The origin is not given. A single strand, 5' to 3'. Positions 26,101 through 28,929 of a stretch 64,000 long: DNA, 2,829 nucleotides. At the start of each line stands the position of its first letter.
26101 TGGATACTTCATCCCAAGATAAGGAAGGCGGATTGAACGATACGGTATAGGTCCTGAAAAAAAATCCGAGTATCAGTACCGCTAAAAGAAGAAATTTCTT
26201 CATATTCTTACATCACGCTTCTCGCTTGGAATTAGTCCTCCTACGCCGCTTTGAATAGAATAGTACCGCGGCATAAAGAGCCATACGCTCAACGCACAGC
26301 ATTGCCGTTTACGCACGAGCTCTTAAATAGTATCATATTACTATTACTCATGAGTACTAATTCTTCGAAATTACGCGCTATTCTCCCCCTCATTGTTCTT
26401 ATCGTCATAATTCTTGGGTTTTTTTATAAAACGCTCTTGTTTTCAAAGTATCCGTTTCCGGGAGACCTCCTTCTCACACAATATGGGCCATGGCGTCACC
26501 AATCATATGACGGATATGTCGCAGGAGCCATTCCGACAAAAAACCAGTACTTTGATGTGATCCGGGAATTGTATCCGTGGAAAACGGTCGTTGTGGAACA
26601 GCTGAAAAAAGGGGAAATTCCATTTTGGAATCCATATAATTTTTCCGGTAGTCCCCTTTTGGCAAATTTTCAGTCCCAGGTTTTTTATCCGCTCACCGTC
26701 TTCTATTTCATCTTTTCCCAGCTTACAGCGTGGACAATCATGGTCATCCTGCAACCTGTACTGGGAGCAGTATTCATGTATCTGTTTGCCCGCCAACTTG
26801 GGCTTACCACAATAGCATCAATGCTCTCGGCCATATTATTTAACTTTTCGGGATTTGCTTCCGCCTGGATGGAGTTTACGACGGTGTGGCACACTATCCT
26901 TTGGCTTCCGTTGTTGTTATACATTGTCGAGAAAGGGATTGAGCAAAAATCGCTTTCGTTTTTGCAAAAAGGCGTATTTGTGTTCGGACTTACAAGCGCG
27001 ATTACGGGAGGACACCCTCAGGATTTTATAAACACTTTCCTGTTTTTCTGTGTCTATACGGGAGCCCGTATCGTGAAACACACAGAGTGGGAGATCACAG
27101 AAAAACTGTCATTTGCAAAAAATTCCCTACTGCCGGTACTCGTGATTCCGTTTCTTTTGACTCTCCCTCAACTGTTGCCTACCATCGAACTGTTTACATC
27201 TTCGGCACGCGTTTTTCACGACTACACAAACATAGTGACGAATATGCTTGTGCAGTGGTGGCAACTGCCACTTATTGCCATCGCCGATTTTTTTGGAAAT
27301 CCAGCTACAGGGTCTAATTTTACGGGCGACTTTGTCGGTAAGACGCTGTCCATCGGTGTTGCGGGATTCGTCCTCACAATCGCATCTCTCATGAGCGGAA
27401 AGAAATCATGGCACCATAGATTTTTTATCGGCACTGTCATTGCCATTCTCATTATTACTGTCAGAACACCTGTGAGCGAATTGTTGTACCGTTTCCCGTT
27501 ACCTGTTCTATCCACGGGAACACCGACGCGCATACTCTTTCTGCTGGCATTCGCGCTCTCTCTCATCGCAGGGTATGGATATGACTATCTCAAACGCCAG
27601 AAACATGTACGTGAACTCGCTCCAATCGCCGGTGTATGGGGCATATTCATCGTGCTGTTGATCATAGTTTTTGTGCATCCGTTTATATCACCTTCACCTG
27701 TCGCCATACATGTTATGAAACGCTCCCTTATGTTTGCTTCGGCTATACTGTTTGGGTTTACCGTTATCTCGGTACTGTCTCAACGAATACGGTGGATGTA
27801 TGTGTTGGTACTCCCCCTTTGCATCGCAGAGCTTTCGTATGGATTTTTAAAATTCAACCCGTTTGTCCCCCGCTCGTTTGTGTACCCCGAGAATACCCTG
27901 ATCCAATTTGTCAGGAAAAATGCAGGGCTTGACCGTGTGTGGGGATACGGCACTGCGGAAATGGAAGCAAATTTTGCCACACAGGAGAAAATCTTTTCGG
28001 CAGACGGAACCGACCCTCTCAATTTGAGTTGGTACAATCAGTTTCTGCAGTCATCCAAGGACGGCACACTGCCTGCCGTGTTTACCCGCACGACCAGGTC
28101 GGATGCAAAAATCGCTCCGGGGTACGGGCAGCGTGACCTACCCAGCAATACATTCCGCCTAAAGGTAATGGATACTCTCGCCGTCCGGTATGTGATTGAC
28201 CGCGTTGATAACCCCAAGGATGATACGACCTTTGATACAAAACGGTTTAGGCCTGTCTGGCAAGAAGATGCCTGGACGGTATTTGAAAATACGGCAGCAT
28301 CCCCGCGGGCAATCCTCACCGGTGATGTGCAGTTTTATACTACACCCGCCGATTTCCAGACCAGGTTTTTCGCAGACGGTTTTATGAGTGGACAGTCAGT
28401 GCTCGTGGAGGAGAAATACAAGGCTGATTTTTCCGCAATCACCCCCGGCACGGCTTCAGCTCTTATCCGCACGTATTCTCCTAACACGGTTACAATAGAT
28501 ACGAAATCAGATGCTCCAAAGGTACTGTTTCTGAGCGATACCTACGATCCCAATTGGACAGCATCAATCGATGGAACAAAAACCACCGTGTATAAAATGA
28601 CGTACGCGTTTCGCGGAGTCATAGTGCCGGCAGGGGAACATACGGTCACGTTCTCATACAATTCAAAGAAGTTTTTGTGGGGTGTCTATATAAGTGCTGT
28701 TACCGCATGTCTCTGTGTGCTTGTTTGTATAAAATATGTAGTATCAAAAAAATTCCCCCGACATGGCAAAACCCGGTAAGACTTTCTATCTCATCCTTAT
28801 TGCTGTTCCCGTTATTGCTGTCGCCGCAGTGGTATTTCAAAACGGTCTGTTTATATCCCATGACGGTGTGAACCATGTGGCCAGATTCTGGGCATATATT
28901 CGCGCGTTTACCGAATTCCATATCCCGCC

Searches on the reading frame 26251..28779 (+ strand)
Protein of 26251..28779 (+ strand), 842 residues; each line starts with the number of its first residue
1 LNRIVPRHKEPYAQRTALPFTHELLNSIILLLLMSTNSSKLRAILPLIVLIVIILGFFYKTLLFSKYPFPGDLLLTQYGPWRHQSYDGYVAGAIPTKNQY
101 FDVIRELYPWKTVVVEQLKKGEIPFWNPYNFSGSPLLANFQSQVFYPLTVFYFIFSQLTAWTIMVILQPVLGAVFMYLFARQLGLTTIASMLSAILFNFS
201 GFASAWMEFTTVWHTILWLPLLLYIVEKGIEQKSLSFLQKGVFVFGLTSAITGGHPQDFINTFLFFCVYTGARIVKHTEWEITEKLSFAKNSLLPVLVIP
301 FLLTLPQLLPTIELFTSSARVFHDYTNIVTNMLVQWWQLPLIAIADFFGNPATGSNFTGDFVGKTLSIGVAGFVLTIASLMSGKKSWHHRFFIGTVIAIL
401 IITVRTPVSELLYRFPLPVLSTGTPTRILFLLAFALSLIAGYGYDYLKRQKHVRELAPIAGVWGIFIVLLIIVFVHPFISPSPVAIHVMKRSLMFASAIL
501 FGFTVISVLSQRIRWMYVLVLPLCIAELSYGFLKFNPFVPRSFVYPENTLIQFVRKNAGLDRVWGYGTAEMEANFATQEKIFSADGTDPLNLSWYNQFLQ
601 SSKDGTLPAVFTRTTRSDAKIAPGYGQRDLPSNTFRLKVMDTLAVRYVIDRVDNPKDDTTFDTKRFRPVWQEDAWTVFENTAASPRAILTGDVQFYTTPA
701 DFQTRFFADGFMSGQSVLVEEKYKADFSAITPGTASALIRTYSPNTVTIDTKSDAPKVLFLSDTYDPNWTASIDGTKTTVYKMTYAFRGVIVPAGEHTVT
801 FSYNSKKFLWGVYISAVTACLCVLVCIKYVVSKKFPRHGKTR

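Call 3: search_protein_families(library=pfam, proteins=[window:26251-28779:+], max_evalue=0.01)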
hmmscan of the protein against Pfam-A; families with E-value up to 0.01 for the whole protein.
window:26251-28779:+ (842 aa): 1 family
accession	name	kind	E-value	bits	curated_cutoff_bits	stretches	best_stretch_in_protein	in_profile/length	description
PF09586.16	YfhO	-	1.6e-20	73.6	28.5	2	739-815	758-835/835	Bacterial membrane protein YfhO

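Call 12: search_protein_families(library=ncbifam, proteins=[window:26251-28779:+], max_evalue=0.001)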
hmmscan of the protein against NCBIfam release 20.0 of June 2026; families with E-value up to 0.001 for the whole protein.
window:26251-28779:+ (842 aa): 0 families
